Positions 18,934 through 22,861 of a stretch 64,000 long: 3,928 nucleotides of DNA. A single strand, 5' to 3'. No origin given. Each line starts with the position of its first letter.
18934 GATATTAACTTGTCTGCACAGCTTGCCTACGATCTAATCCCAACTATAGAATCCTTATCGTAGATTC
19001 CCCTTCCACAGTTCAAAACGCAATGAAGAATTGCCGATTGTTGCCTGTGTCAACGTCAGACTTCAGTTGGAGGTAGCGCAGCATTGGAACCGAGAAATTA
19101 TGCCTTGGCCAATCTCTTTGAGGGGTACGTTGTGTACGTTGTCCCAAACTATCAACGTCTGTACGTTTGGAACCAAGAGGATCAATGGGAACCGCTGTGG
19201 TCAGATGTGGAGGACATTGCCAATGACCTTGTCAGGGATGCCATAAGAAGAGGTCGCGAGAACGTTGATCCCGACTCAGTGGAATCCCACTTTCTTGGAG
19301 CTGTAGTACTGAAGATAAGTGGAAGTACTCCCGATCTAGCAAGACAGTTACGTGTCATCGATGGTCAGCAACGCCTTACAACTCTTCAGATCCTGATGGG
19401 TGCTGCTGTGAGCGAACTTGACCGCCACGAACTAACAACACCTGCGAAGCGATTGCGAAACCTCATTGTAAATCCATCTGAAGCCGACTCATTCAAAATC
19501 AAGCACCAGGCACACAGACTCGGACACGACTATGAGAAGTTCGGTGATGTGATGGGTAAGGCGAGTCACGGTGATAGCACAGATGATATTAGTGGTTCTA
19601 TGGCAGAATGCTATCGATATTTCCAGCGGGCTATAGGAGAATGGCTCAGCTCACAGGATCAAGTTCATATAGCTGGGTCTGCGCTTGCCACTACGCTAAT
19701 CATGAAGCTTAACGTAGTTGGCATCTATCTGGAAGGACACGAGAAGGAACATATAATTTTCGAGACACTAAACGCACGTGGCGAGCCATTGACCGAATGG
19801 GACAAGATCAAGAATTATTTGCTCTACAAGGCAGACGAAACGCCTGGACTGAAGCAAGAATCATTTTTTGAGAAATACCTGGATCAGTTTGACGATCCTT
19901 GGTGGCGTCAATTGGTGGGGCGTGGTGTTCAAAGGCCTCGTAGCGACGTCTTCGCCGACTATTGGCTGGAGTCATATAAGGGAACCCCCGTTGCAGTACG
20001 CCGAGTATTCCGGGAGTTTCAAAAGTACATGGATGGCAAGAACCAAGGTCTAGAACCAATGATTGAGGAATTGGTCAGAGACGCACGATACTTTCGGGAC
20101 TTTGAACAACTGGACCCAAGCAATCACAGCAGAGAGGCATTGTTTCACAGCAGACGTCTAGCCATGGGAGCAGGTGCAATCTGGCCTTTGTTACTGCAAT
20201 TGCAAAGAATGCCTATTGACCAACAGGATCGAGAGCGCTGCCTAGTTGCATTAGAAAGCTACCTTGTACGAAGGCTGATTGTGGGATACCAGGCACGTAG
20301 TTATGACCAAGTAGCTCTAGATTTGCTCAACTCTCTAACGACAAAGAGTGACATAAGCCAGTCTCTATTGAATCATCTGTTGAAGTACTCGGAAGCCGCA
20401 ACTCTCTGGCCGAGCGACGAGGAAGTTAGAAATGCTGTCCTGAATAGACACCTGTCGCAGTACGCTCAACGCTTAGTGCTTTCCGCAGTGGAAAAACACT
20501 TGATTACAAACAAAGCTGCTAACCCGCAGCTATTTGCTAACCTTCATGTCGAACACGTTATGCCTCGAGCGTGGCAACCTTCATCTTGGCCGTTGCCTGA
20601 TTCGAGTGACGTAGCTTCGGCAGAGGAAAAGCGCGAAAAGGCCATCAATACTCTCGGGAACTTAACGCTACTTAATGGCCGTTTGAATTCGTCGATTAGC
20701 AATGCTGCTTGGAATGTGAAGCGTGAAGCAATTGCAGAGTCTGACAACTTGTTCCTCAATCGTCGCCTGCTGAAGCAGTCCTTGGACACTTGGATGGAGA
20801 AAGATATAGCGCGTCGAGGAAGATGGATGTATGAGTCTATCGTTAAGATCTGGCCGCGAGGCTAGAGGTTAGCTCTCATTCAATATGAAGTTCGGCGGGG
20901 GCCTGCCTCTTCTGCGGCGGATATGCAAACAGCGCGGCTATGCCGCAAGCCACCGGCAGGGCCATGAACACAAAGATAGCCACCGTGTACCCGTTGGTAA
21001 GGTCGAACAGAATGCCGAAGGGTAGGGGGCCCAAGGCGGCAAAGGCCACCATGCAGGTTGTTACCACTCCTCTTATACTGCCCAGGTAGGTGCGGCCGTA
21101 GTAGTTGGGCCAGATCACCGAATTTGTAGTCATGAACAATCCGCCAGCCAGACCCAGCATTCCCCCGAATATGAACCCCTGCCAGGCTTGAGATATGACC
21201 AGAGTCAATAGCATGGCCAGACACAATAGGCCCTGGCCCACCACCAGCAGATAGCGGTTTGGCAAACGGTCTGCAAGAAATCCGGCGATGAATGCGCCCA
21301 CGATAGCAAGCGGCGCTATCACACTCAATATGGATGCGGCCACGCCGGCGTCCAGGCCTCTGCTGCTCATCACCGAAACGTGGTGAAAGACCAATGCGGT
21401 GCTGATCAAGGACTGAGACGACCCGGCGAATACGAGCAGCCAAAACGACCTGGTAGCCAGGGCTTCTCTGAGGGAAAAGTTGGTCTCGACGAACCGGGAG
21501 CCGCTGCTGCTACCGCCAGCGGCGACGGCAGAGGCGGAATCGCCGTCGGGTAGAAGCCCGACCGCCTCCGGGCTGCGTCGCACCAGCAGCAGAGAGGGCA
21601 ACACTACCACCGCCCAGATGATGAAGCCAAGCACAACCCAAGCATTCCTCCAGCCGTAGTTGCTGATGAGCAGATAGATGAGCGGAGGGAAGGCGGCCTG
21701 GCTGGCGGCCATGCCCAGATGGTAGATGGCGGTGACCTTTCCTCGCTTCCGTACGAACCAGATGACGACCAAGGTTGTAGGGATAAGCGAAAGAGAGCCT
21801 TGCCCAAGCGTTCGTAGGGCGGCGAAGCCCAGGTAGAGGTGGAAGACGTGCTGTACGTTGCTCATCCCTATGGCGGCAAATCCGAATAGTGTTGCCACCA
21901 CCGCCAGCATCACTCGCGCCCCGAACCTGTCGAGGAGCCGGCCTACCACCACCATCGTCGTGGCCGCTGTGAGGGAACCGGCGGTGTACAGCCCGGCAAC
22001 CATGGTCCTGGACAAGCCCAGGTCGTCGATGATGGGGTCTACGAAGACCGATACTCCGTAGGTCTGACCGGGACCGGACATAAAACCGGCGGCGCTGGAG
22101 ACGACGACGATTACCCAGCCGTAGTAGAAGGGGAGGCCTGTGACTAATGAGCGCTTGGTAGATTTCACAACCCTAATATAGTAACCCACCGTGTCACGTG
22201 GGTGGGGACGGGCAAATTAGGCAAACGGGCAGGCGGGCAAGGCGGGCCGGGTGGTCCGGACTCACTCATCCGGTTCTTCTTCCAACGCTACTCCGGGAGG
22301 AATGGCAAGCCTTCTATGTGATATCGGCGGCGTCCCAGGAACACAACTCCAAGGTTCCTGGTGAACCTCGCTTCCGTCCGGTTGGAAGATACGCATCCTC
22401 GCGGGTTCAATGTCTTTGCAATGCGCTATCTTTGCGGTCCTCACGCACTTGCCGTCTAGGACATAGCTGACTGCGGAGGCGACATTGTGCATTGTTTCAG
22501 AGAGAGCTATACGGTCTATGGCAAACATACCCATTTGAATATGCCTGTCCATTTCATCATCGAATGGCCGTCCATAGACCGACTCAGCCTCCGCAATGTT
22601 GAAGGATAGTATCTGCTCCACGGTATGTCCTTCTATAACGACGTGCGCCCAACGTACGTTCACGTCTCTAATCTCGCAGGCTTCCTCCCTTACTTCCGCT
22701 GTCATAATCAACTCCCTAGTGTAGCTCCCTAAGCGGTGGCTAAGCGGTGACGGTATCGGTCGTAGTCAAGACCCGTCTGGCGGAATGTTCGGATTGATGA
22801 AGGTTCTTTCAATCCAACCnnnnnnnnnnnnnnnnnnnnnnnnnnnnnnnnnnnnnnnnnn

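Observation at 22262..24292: Uncharacterised three-gene operon centred on a PD-(D/E)xK nuclease-like protein, wedged between a type IV restriction gene and an IS481: candidate new defence or toxin module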

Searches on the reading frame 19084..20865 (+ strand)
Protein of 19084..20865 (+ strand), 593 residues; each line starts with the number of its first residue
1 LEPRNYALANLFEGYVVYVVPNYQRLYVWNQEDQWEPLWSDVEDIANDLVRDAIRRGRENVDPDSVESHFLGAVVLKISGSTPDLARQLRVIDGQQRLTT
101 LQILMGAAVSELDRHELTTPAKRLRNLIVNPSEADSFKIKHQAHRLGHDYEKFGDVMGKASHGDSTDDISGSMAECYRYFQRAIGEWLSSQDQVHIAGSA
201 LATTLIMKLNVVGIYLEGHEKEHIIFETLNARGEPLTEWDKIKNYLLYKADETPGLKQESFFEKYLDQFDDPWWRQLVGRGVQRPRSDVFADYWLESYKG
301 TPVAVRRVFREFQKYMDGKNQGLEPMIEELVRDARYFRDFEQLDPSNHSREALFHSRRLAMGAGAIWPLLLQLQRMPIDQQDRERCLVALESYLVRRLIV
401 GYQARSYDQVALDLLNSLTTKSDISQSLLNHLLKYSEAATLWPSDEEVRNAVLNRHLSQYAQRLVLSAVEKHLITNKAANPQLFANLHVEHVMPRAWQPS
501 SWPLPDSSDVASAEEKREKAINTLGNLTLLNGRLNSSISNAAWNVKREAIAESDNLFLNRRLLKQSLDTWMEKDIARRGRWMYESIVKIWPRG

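Call 3: search_protein_families(library=pfam, proteins=[window:19084-20865:+], max_evalue=1)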
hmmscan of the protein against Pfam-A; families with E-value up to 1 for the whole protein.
window:19084-20865:+ (593 aa): 2 families
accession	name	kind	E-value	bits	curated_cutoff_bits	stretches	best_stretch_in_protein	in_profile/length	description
PF03235.19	GmrSD_N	-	1.7e-32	113.6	33.2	1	9-247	2-199/199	GmrSD restriction endonuclease, N-terminal domain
PF07510.16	GmrSD_C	-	1.4e-22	80.5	23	1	442-583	1-136/138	GmrSD restriction endonucleases, C-terminal domain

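Call 4: search_protein_families(library=padloc, proteins=[window:19084-20865:+], max_evalue=1)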
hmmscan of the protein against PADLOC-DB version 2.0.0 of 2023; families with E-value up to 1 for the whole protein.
window:19084-20865:+ (593 aa): 35 families (the best 25 are shown)
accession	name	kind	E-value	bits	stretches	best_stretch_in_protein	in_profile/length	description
PDLC02693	Orf5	-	6.1e-75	251.2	1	11-590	2-542/543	Orf5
PDLC04155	HEC-06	-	1.5e-54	183.4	1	8-591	12-559/562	-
PDLC03655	mREase_IV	-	4.6e-54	182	2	7-510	7-526/629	Type IV methyl-directed restriction enzyme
PDLC04154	HEC-06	-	1e-51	174.3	1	1-590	7-564/569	-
PDLC04157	HEC-06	-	3.8e-49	165.7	1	17-591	22-556/558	-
PDLC02687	Orf5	-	7e-42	141.9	1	1-573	1-541/543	Orf5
PDLC02700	Orf5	-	1.4e-36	124.4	1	18-590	12-555/555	Orf5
PDLC02695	Orf5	-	2.2e-31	106.9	2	1-266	3-271/601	Orf5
PDLC02702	Orf5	-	2.5e-28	97.2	1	18-591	3-542/543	Orf5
PDLC02691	Orf5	-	4.6e-26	89.5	2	178-590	182-579/579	Orf5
PDLC02701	Orf5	-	7.5e-22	75.5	2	2-271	4-265/596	Orf5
PDLC02692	Orf5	-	1.4e-21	74.9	1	18-590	8-556/558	Orf5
PDLC02786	SspE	-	5.2e-21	72.7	3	16-125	22-122/766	SspE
PDLC02686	Orf5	-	7.8e-17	59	2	15-241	18-232/566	Orf5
PDLC02694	Orf5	-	5.5e-16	56.3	2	4-244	4-241/574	Orf5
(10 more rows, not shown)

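Call 5: search_protein_families(library=ncbifam, proteins=[window:19084-20865:+], max_evalue=1)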
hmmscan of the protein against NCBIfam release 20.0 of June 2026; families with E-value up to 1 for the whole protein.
window:19084-20865:+ (593 aa): 1 family
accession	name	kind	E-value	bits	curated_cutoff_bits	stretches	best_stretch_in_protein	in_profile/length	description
NF047443.1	CompRegAqLcpA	equivalog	0.18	11.5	300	1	213-256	42-84/189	complement regulator-acquiring protein LcpA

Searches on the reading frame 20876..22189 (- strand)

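Call 3: search_protein_families(library=pfam, proteins=[window:20876-22189:-], max_evalue=1)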
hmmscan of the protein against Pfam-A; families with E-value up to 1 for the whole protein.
window:20876-22189:- (437 aa): 3 families
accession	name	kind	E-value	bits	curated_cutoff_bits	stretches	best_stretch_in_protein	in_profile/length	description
PF07690.21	MFS_1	-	1.2e-34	120.2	33.4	2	43-292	12-247/347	Major Facilitator Superfamily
PF12832.13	MFS_1_like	-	0.011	15.2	25.2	2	274-331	26-83/373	MFS_1 like family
PF05216.18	UNC-50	-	0.1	12.5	22.1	1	97-146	154-203/221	UNC-50 family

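Call 5: search_protein_families(library=ncbifam, proteins=[window:20876-22189:-], max_evalue=1)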
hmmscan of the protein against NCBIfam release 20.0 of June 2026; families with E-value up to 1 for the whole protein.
window:20876-22189:- (437 aa): 12 families
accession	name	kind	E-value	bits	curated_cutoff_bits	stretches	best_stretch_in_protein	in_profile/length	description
NF049980.1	SfMCT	equivalog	8.9e-39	133.2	320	1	26-411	3-378/378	L-lactate MFS transporter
TIGR00890.1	2A0111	subfamily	2e-20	73.1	374.85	1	40-408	16-367/377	oxalate/formate antiport family MFS transporter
TIGR00893.1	2A0114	subfamily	8.7e-20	71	395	2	50-328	17-298/399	D-galactonate transporter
TIGR00881.1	2A0104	subfamily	5e-14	52.1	407.75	1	52-398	20-373/379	phosphoglycerate transporter protein PgtP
NF038246.1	bile_salt_MFS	equivalog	8.6e-14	51.2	400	1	48-419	27-399/408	conjugated bile salt MFS transporter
TIGR04259.1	oxa_formateAnti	equivalog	1.4e-13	50.4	335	1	41-429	17-398/405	oxalate/formate MFS antiporter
NF033733.1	MFS_ArsK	equivalog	9.3e-10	37.8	400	1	44-421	21-382/388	arsenite efflux MFS transporter ArsK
NF007782.0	PRK10473.1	subfamily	4.5e-08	32.6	417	1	67-338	43-296/394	MdtL family multidrug efflux MFS transporter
TIGR00895.1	2A0115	subfamily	3.4e-06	26.2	418.55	1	23-383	14-382/398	aromatic acid/H+ symport family MFS transporter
TIGR00892.1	2A0113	subfamily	2e-05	23.5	586.1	1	24-420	17-415/455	monocarboxylate transporter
TIGR00711.1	efflux_EmrB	subfamily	4.4e-05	22.4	230.2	1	28-204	4-178/485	DHA2 family efflux MFS transporter permease subunit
NF006386.0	PRK08633.1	equivalog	0.014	13.1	1221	1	245-402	10-170/1147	acyl-[ACP]--phospholipid O-acyltransferase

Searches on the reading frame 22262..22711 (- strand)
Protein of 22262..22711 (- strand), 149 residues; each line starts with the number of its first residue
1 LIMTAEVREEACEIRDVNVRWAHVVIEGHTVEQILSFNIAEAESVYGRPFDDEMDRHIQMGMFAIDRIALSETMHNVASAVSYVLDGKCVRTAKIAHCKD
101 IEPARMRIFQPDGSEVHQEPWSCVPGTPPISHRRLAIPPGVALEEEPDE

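Call 3: search_protein_families(library=pfam, proteins=[window:22262-22711:-], max_evalue=1)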
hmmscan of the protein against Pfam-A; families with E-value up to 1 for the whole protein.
window:22262-22711:- (149 aa): 1 family
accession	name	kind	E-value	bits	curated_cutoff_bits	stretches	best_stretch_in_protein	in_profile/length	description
PF06151.18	Trehalose_recp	-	0.11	11.5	21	1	19-84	110-168/410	Trehalose receptor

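Call 4: search_protein_families(library=padloc, proteins=[window:22262-22711:-], max_evalue=1)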
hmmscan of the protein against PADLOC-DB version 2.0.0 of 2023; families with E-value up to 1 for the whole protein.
window:22262-22711:- (149 aa): 0 families

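Call 5: search_protein_families(library=ncbifam, proteins=[window:22262-22711:-], max_evalue=1)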
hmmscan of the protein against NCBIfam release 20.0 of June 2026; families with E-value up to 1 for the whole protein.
window:22262-22711:- (149 aa): 1 family
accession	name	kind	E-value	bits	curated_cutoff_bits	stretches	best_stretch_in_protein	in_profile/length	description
NF038238.1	blaBUT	exception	0.21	10.6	850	1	40-108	215-281/383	BUT family class C beta-lactamase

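Call 7: search_protein_families(library=phrogs, proteins=[window:22262-22711:-], max_evalue=1)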
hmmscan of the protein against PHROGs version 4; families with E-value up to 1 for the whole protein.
window:22262-22711:- (149 aa): 3 families
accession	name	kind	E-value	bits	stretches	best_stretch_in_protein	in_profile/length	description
phrog_2818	-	unknown function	0.02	15.8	1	66-88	31-53/56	-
phrog_3819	-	unknown function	0.14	13.3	1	70-93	49-72/90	-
phrog_17605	-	unknown function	0.32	12.3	1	64-92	41-69/123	-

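Call 53: find_homologous_proteins(query=window:22262-22705:-)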
Query window:22262-22705:- (147 aa): 195 proteins with E <= 0.001 among 199 candidates; the best 120 are listed.
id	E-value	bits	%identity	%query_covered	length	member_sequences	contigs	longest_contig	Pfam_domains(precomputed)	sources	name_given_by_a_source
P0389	7.3e-88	310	92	100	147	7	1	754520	-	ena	-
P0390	8.2e-79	280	86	100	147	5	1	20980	-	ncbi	-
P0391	1.1e-78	280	85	100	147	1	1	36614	-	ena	-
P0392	6.5e-77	274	83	94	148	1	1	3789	-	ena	-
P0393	2.3e-72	259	81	98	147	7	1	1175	-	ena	-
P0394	7.0e-69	248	80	90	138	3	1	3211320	-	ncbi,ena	-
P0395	9.7e-69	248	77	98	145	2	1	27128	-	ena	-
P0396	5.5e-60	219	74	90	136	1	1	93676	-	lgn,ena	-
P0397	8.8e-60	219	72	91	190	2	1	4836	-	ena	-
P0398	1.2e-59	218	72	91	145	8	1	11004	-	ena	-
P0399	6.3e-59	216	71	90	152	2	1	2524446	-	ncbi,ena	-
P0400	7.4e-59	216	75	90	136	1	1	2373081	-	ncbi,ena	-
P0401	7.8e-59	216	73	90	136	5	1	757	-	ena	-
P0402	8.6e-59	215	72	91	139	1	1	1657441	-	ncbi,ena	-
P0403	1.3e-58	215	70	94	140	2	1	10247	-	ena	-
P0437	3.2e-55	204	69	90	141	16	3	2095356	-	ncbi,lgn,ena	-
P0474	1.1e-51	192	64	94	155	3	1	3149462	-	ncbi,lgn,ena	-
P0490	3.5e-50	187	68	88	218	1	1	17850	PF03747.20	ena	-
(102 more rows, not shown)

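Call 55: find_encoding_contigs(protein=P0402, flank=4000, max_places=2)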
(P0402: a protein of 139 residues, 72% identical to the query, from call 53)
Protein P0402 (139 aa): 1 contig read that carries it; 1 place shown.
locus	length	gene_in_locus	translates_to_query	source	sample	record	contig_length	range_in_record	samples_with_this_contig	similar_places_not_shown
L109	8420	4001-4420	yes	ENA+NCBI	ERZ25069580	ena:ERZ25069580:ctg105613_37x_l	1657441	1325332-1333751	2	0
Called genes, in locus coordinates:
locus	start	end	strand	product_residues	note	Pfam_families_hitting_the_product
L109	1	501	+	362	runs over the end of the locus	PF02463:SMC_N (faint), PF13476:AAA_23 (weak), PF00005:ABC_tran, PF13304:AAA_21 (faint), PF03459:TOBE, PF12857:TOBE_3 (faint)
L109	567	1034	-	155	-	-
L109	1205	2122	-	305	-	PF02558:ApbA, PF08546:ApbA_C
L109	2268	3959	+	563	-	PF02776:TPP_enzyme_N, PF00205:TPP_enzyme_M, PF02775:TPP_enzyme_C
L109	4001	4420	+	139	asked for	-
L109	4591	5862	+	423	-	-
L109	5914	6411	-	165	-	-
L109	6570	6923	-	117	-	PF22636:FlK, PF03061:4HBT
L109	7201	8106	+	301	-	PF02729:OTCace_N, PF00185:OTCace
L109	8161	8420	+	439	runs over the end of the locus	PF00009:GTP_EFTU, PF00350:Dynamin_N (faint), PF01926:MMR_HSR1, PF02421:FeoB_N, PF01926:MMR_HSR1, PF02421:FeoB_N, PF00009:GTP_EFTU, PF14714:KH_dom-like, +2 more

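Call 56: find_encoding_contigs(protein=P0437, flank=4000, max_places=3)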
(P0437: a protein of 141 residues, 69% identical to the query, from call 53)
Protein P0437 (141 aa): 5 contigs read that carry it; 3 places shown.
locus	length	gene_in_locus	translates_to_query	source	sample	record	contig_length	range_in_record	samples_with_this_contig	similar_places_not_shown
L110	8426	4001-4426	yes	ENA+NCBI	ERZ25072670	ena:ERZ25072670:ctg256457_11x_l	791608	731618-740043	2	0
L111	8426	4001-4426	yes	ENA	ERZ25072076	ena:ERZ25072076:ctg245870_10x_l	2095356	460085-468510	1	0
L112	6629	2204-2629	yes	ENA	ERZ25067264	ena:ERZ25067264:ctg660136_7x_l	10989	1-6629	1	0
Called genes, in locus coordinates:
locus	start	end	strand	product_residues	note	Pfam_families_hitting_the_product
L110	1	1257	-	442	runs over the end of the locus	-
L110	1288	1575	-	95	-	PF24696:UGSC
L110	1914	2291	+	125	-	-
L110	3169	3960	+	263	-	PF24777:DUF7700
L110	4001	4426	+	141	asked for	-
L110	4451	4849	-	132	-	PF01243:PNPOx_N, PF12900:Pyridox_ox_2 (weak)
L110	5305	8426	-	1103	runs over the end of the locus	PF00092:VWA (faint)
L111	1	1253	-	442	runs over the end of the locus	-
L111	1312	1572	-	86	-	-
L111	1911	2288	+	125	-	-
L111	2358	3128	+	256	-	PF13391:HNH_2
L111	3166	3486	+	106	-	PF24777:DUF7700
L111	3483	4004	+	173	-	PF24777:DUF7700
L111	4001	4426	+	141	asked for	-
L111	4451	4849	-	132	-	PF01243:PNPOx_N, PF12900:Pyridox_ox_2 (weak)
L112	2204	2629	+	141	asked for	-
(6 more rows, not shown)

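Call 57: find_encoding_contigs(protein=P0474, flank=4000, max_places=2)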
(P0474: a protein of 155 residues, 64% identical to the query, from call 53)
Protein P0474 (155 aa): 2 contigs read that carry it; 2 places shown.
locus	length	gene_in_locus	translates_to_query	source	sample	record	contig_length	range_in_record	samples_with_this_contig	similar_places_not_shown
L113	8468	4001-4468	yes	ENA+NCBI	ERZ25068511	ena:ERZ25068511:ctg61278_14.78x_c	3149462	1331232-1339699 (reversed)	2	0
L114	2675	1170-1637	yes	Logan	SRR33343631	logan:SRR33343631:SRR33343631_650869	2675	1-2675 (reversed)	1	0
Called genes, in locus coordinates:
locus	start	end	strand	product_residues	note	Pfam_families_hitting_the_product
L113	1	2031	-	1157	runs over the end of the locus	PF13482:RNase_H_2, PF13086:AAA_11 (weak), PF13604:AAA_30, PF13245:AAA_19 (faint), PF13087:AAA_12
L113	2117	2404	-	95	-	-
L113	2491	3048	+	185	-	PF22784:PTP-SAK, PF22785:Tc-R-P, PF00782:DSPc, PF22741:PTP-NADK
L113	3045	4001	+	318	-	PF03747:ADP_ribosyl_GH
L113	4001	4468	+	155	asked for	-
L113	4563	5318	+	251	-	PF18735:HEPN_RiboL-PSP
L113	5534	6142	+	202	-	PF01936:NYN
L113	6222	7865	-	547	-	PF14022:DUF4238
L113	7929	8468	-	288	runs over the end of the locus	PF02810:SEC-C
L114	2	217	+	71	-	?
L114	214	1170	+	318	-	PF03747:ADP_ribosyl_GH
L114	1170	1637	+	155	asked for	-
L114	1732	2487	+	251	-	PF18735:HEPN_RiboL-PSP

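Call 89: search_protein_families(library=pfam, proteins=[P0474, P0437, P0402, P0490], max_evalue=1)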
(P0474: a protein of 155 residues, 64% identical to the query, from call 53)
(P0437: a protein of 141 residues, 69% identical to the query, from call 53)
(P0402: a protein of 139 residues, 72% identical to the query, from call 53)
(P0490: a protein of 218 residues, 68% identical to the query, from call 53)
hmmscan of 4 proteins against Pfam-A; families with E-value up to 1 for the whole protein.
P0474 (155 aa): 1 family
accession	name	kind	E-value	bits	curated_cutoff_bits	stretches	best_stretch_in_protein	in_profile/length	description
PF21423.2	AhtL-like_1st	-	0.092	12.8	27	1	81-109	6-31/55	Pyrogallol hydroxytransferase large subunit-like, domain 1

P0437 (141 aa): 0 families

P0402 (139 aa): 0 families

P0490 (218 aa): 1 family
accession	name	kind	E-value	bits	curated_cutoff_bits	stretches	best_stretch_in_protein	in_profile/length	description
PF03747.19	ADP_ribosyl_GH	-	2.3e-17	64.1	26.2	1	2-54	234-287/287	ADP-ribosylglycohydrolase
